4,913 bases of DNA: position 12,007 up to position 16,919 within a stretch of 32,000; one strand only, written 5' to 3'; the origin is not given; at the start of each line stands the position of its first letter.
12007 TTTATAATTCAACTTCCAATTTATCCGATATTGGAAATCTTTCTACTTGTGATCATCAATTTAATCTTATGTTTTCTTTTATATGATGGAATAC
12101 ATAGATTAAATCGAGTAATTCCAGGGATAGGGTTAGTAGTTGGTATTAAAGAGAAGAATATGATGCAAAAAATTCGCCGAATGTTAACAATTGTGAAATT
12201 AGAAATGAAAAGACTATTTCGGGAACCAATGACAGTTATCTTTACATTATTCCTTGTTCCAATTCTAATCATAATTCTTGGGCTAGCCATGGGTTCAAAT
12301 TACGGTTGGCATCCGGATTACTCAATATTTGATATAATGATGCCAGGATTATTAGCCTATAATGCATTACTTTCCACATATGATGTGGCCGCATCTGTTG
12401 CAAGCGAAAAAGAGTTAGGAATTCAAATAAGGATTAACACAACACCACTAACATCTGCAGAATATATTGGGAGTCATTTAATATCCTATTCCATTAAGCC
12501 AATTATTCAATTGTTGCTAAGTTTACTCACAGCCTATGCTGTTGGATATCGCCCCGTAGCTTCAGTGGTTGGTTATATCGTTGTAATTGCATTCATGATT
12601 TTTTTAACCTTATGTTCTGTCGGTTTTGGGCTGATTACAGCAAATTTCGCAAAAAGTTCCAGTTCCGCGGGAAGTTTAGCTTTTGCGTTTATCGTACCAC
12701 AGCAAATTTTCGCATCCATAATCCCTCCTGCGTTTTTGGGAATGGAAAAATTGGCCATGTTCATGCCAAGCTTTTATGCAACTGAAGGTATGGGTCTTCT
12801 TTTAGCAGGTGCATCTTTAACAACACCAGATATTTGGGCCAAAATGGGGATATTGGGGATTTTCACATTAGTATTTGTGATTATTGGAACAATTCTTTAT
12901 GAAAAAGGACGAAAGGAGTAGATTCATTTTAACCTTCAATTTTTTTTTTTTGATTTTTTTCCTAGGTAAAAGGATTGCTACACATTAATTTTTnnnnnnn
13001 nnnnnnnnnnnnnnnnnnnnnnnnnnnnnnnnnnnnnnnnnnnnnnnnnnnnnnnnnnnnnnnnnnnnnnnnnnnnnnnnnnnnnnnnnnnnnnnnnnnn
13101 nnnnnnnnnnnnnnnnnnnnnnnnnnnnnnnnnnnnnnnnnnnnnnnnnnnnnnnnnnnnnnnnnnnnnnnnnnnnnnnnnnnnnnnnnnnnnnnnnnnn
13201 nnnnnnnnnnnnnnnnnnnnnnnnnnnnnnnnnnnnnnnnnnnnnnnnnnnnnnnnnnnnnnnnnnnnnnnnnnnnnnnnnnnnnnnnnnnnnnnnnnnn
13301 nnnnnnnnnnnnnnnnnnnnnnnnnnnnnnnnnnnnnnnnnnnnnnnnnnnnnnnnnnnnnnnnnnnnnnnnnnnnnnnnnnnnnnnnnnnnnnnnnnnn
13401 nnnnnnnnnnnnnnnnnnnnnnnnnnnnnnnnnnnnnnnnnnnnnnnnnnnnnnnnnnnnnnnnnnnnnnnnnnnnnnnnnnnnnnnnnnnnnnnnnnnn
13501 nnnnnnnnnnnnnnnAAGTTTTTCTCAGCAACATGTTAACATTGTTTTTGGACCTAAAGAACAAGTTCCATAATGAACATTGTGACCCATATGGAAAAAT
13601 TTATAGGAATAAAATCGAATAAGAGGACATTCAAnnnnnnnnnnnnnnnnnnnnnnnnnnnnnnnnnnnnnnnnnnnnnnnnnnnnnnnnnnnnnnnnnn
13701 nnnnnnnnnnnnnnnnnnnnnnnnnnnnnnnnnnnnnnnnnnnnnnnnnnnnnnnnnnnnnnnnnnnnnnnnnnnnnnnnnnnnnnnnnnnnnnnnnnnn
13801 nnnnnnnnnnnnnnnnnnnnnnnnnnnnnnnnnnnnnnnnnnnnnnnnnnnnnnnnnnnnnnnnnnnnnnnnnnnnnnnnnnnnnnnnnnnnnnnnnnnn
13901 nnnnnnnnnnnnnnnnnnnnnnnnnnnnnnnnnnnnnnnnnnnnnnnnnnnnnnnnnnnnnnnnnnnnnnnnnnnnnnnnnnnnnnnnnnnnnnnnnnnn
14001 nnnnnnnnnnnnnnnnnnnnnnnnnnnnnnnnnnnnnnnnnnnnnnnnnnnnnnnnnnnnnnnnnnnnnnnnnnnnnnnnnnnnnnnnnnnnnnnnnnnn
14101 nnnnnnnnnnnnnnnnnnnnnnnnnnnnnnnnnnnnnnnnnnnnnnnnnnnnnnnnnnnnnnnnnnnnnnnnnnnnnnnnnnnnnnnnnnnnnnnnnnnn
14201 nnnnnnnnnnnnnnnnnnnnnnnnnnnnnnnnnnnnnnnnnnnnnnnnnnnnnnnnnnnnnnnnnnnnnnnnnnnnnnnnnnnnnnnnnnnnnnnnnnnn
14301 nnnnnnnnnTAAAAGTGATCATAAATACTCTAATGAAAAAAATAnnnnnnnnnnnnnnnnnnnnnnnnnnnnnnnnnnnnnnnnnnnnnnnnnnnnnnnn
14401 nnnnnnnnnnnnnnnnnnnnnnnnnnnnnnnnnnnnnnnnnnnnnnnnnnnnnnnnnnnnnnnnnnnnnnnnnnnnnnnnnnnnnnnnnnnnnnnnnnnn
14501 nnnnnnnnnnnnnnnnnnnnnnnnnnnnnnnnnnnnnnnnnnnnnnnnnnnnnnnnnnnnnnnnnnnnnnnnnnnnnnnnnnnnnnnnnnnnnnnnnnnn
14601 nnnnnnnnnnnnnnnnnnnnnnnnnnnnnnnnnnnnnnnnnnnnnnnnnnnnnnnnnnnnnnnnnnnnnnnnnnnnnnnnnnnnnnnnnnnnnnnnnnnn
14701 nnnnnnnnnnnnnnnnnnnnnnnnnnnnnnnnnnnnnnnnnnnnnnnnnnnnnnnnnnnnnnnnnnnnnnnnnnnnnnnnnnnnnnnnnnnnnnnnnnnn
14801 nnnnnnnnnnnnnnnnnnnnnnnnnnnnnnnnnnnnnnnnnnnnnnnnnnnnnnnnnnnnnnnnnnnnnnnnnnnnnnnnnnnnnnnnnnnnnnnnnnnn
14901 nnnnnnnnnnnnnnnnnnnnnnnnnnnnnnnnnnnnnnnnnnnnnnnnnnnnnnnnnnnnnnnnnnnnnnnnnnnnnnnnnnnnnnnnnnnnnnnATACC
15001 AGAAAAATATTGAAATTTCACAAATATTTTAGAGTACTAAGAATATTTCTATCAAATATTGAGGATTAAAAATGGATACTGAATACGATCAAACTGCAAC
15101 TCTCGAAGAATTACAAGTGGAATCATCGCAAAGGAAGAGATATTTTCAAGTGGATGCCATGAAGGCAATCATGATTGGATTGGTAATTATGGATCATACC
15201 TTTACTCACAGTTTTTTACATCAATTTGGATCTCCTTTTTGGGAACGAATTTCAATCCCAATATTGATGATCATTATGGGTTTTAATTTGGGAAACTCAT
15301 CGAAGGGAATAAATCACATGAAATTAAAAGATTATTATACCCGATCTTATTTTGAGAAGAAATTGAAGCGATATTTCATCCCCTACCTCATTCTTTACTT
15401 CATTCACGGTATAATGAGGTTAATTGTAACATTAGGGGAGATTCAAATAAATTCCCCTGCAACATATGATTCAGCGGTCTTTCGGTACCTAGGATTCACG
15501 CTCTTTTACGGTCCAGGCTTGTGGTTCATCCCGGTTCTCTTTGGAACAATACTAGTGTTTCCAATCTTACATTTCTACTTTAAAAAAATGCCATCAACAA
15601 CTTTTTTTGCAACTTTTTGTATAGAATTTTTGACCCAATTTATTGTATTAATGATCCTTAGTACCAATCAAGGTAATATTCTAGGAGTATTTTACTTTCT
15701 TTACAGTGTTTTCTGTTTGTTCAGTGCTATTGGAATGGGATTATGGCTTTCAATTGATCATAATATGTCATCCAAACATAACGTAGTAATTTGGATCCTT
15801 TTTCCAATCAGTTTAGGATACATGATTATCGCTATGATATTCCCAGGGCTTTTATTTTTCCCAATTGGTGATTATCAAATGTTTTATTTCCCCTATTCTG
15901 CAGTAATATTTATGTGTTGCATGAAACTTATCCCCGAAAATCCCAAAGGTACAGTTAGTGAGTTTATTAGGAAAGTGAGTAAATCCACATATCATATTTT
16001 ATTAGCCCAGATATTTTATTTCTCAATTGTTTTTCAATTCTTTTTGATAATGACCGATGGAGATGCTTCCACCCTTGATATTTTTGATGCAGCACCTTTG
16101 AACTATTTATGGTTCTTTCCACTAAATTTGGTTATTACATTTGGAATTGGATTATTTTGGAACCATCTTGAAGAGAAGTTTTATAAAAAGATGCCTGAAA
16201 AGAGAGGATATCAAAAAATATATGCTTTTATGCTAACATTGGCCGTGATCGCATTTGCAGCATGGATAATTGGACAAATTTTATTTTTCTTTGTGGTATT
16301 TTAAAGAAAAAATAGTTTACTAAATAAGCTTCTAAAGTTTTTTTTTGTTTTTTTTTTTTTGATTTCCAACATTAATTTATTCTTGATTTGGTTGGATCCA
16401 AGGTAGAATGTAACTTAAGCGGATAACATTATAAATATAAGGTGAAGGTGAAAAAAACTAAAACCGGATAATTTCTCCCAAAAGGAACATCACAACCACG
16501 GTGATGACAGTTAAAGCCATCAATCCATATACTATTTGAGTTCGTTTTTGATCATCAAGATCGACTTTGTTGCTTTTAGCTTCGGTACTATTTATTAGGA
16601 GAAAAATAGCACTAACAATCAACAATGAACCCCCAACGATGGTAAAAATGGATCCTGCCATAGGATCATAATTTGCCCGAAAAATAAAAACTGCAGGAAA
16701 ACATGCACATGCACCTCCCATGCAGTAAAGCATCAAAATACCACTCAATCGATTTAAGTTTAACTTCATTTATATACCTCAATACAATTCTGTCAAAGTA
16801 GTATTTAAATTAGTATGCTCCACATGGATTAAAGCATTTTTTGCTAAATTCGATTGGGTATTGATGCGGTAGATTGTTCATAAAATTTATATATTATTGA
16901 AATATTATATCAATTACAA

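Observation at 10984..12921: In-frame fusion of an acyltransferase-3 domain to an ABC-2 permease, next to a stand-alone paralogous permease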

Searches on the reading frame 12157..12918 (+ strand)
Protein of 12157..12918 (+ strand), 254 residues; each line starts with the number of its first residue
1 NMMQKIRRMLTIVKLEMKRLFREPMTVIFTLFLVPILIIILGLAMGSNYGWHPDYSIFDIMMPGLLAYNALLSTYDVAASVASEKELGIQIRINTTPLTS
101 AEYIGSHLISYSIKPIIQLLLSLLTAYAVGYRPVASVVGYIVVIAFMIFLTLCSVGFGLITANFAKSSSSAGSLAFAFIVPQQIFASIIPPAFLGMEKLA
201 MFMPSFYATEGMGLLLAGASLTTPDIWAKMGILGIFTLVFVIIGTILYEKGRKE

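Call 22: find_homologous_proteins(query=window:12157-12918:+, max_evalue=1e-8)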
Query window:12157-12918:+ (254 aa): 93 proteins with E <= 1e-8 among 2841 candidates.
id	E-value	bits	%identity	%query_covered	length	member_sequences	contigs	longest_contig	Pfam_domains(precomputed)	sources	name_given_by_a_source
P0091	2.2e-99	350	63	98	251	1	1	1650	PF01061.30,PF12698.14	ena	-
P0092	2.0e-98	347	65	98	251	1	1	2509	PF01061.30,PF12698.14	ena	-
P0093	2.0e-98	347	64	98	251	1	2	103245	PF01061.30,PF12698.14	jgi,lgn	jgi:ABC-2 type transport system permease protein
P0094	1.7e-97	344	62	98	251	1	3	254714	PF12679.14,PF01061.30,PF12698.14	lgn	-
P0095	1.9e-97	344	62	98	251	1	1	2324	PF01061.30,PF12698.14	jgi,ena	-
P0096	8.1e-97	342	62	98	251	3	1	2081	PF01061.30,PF12698.14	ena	-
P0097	9.1e-95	335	61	98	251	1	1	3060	PF01061.30,PF12698.14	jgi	-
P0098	2.8e-93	330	62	98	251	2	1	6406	PF12679.14,PF01061.30,PF12698.14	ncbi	-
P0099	4.5e-93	329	59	98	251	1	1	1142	PF12679.14,PF01061.30,PF12698.14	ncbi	-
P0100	1.8e-92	327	62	98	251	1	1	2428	PF01061.30,PF12698.14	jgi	jgi:ABC-2 type transport system permease protein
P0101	3.8e-92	326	60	98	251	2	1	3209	PF01061.30,PF12698.14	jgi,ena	-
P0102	3.8e-92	326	60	98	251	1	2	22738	PF01061.30,PF12698.14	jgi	jgi:ABC-2 type transport system permease protein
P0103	4.5e-92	326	62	98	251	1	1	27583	PF01061.30,PF12698.14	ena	-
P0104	4.6e-91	323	60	98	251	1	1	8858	PF01061.30,PF12698.14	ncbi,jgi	ncbi:MAG: ABC transporter permease [Candidatus Hodarchaeales archaeon]|jgi:ABC-2 type transport syst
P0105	7.5e-91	322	60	98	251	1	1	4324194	PF01061.30,PF12698.14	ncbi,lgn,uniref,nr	ncbi:ABC transporter permease [Promethearchaeum syntrophicum]|uniref:ABC transporter permease n=1 Ta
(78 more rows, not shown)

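Call 34: find_encoding_contigs(protein=P0096, flank=5000, max_places=3)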
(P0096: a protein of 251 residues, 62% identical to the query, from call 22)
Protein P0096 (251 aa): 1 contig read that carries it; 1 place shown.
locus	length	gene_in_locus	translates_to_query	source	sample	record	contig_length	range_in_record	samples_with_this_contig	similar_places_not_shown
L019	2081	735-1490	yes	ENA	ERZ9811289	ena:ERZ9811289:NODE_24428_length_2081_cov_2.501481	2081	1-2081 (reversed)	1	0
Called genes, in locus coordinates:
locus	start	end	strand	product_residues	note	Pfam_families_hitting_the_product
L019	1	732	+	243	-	?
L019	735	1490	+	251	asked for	PF01061:ABC2_membrane, PF12698:ABC2_membrane_3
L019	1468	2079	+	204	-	?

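Call 35: find_encoding_contigs(protein=P0105, flank=6000, max_places=2)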
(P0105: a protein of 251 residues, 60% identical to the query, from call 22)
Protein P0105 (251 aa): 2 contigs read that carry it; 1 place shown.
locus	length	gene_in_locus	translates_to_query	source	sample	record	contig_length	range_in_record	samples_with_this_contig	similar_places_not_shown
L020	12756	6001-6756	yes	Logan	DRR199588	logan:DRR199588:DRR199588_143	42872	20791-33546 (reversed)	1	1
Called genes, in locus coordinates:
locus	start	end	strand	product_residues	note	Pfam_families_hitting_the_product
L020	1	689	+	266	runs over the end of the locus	-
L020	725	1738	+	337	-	PF02275:CBAH, PF03417:AAT (faint)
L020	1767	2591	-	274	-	PF01209:Ubie_methyltran, PF02353:CMAS, PF13489:Methyltransf_23, PF05175:MTS (weak), PF13847:Methyltransf_31, PF08241:Methyltransf_11, PF08242:Methyltransf_12, PF13649:Methyltransf_25, +1 more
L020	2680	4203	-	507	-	PF11495:TrmB_EBD_N (faint), PF13091:PLDc_2, PF00614:PLDc (faint), PF13091:PLDc_2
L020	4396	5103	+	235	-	PF01987:AIM24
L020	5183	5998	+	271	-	PF00005:ABC_tran, PF13304:AAA_21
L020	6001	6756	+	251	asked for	PF01061:ABC2_membrane, PF12698:ABC2_membrane_3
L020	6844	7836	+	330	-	PF08240:ADH_N, PF00107:ADH_zinc_N, PF13602:ADH_zinc_N_2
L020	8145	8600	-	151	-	PF22381:Staph_reg_Sar_Rot (weak), PF12802:MarR_2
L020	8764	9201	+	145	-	-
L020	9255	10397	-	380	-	PF01210:NAD_Gly3P_dh_N, PF02558:ApbA, PF03446:NAD_binding_2 (weak), PF03721:UDPG_MGDP_dh_N (faint), PF03807:F420_oxidored (weak), PF02317:Octopine_DH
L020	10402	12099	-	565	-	-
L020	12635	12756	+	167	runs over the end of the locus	-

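Call 36: find_encoding_contigs(protein=P0093, flank=6000, max_places=2)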
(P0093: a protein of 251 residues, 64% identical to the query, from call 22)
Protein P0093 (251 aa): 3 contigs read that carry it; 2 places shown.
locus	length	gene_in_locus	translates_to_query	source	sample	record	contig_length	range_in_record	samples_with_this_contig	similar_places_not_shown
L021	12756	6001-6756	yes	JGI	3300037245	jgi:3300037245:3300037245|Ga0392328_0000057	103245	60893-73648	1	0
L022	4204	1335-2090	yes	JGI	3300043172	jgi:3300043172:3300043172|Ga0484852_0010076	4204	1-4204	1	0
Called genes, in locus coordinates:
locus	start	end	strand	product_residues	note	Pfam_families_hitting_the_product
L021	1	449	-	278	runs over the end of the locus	-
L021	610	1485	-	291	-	PF01022:HTH_5, PF12840:HTH_20 (weak), PF00025:Arf, PF04670:Gtr1_RagA, PF09439:SRPRB (weak)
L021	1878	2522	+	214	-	PF14329:DUF4386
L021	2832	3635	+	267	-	PF00581:Rhodanese, PF01206:TusA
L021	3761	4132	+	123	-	PF19851:DUF6326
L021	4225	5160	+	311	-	PF08240:ADH_N, PF00107:ADH_zinc_N, PF13602:ADH_zinc_N_2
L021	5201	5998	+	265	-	PF00005:ABC_tran, PF13304:AAA_21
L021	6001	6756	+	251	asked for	PF01061:ABC2_membrane, PF12698:ABC2_membrane_3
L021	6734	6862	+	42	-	-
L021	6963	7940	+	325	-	PF00005:ABC_tran, PF13304:AAA_21 (faint), PF13732:DrrA1-3_C (weak)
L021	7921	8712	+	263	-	PF10920:DUF2705, PF12679:ABC2_membrane_2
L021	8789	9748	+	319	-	PF08240:ADH_N, PF00107:ADH_zinc_N, PF13602:ADH_zinc_N_2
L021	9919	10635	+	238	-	-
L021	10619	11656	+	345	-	PF08240:ADH_N, PF00107:ADH_zinc_N, PF13602:ADH_zinc_N_2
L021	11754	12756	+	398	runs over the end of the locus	PF08447:PAS_3 (faint), PF00512:HisKA (weak), PF02518:HATPase_c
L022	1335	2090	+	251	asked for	PF01061:ABC2_membrane, PF12698:ABC2_membrane_3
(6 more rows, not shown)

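Call 37: find_encoding_contigs(protein=P0094, flank=6000, max_places=2)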
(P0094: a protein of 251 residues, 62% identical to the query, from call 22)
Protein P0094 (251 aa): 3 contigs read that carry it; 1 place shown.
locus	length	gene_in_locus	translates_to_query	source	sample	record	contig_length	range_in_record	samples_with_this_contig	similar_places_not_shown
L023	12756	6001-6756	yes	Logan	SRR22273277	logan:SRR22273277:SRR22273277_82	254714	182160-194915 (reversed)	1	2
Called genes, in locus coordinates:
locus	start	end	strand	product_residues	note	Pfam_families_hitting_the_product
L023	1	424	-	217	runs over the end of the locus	-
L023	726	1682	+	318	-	PF00198:2-oxoacid_dh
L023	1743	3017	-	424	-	PF00989:PAS (weak), PF08448:PAS_4, PF13426:PAS_9, PF08447:PAS_3 (weak)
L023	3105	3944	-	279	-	-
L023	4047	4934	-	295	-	PF01022:HTH_5, PF12802:MarR_2 (faint), PF12840:HTH_20, PF00025:Arf, PF09439:SRPRB (weak), PF04670:Gtr1_RagA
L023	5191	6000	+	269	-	PF00005:ABC_tran, PF13304:AAA_21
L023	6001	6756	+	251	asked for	PF01061:ABC2_membrane, PF12698:ABC2_membrane_3, PF12679:ABC2_membrane_2 (weak)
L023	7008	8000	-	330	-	PF01408:GFO_IDH_MocA, PF03807:F420_oxidored (weak), PF22725:GFO_IDH_MocA_C3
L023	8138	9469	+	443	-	PF13229:Beta_helix, PF05048:NosD, PF13229:Beta_helix, PF05048:NosD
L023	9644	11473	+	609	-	PF00144:Beta-lactamase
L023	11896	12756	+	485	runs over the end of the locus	PF05977:MFS_3, PF13347:MFS_2 (faint), PF07690:MFS_1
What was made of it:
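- ABC-2 permeases encoded by single genes normally homodimerise, as the single-permease core loci imply (calls 35-37).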

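Call 66: search_protein_families(library=pfam, proteins=[L021:1878-2522:+, L023:3105-3944:-], max_evalue=0.01)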
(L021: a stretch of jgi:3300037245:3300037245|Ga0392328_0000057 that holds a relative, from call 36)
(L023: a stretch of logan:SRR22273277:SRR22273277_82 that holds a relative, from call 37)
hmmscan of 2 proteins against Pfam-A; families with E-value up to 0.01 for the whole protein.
L021:1878-2522:+ (214 aa): 1 family
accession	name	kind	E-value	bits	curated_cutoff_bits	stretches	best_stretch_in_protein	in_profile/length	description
PF14329.11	DUF4386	-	7.3e-22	78.7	27.6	1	51-206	43-210/210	Domain of unknown function (DUF4386)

L023:3105-3944:- (279 aa): 0 families

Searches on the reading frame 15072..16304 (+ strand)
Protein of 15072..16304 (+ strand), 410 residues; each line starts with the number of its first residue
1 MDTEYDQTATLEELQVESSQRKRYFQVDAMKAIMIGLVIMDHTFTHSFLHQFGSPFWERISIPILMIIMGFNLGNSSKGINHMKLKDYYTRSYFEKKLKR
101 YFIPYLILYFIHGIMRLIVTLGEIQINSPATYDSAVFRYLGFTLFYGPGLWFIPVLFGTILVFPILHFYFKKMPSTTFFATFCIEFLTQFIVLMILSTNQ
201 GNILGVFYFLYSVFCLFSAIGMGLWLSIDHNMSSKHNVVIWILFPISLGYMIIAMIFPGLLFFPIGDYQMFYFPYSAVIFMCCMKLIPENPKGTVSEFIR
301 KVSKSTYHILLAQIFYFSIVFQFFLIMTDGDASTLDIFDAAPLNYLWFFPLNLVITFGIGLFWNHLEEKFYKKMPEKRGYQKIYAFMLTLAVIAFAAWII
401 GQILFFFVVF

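Call 3: search_protein_families(library=pfam, proteins=[window:15072-16304:+], max_evalue=0.01)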
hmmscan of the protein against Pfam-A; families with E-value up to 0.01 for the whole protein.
window:15072-16304:+ (410 aa): 1 family
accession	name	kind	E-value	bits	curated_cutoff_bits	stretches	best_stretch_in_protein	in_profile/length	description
PF01757.29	Acyl_transf_3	-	1.9e-17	63.8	31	1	26-359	3-320/326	Acyltransferase domain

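Call 21: search_protein_families(library=ncbifam, proteins=[window:15072-16301:+], max_evalue=0.001)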
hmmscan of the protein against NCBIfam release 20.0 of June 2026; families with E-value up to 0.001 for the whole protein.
window:15072-16301:+ (410 aa): 0 families

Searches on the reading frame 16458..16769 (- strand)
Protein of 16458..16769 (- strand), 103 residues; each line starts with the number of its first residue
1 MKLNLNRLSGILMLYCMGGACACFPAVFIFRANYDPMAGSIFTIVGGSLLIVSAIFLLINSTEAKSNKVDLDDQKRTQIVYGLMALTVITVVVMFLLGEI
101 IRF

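Call 76: search_protein_families(library=pfam, proteins=[window:16458-16769:-], max_evalue=0.001)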
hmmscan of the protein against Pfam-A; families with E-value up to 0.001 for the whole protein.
window:16458-16769:- (103 aa): 1 family
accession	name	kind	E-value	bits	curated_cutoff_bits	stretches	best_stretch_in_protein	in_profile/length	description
PF07331.16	TctB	-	0.00041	21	29.1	1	18-98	12-90/137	Tripartite tricarboxylate transporter TctB family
